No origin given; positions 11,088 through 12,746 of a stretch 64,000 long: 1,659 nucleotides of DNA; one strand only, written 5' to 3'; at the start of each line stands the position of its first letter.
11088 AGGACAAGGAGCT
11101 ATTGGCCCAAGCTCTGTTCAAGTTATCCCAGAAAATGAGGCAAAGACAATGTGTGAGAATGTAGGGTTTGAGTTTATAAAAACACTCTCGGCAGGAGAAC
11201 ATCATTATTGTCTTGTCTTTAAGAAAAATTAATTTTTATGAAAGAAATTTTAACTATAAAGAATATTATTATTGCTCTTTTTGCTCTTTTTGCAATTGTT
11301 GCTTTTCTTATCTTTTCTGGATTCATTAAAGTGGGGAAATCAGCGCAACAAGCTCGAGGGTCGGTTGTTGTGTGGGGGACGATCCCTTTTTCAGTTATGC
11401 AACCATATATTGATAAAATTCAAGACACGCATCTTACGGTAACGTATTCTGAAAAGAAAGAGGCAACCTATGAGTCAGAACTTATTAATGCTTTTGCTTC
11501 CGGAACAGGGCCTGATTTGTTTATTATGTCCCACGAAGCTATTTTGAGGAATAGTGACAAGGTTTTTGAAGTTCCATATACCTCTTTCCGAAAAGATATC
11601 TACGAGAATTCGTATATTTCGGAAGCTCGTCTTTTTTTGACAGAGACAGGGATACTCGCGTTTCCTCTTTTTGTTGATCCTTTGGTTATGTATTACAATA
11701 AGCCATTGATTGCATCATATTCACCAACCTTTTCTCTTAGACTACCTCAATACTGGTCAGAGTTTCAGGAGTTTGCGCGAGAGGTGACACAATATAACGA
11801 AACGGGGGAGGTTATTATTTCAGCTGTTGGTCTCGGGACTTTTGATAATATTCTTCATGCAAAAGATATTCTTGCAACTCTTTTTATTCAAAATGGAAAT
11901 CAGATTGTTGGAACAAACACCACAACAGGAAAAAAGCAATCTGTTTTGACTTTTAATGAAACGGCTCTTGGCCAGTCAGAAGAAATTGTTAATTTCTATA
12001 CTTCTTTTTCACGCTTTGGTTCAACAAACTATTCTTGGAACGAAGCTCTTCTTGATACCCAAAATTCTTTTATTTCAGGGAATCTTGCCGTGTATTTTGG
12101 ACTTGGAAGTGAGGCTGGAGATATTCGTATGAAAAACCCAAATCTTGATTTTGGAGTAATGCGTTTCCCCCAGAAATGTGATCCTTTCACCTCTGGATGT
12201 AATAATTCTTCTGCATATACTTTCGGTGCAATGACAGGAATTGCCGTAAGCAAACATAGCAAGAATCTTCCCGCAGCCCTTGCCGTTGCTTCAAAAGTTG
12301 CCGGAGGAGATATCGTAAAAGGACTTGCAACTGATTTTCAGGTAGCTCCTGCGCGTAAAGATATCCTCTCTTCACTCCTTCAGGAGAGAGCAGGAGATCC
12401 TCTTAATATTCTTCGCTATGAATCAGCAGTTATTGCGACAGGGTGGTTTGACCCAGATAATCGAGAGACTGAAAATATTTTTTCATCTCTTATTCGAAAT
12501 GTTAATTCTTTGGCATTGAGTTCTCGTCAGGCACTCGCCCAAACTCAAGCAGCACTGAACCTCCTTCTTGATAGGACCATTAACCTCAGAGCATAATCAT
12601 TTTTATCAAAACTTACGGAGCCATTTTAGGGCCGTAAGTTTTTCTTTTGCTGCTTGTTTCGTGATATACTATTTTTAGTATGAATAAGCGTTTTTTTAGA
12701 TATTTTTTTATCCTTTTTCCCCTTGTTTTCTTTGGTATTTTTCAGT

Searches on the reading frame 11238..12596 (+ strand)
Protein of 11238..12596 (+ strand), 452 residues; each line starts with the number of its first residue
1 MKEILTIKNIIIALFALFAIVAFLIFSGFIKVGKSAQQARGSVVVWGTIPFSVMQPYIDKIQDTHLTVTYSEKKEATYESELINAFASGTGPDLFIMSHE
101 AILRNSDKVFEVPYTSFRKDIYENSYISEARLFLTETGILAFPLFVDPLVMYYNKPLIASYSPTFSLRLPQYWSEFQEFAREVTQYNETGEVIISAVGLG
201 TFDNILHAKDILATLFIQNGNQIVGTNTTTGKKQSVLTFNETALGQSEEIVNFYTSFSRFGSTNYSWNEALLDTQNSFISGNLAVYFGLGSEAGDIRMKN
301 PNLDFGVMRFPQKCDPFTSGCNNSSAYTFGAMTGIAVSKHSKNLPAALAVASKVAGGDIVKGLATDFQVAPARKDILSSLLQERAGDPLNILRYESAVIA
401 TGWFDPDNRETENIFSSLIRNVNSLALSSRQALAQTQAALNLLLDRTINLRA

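Call 11: search_protein_families(library=pfam, proteins=[window:11238-12596:+], max_evalue=0.001)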
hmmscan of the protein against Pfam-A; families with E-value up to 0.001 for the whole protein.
window:11238-12596:+ (452 aa): 2 families
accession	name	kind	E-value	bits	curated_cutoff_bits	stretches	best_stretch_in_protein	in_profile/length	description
PF01547.30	SBP_bac_1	-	1.2e-15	58.7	26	1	51-350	7-296/307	Bacterial extracellular solute-binding protein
PF13416.11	SBP_bac_8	-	5.1e-11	43.3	27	1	63-377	9-266/279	Bacterial extracellular solute-binding protein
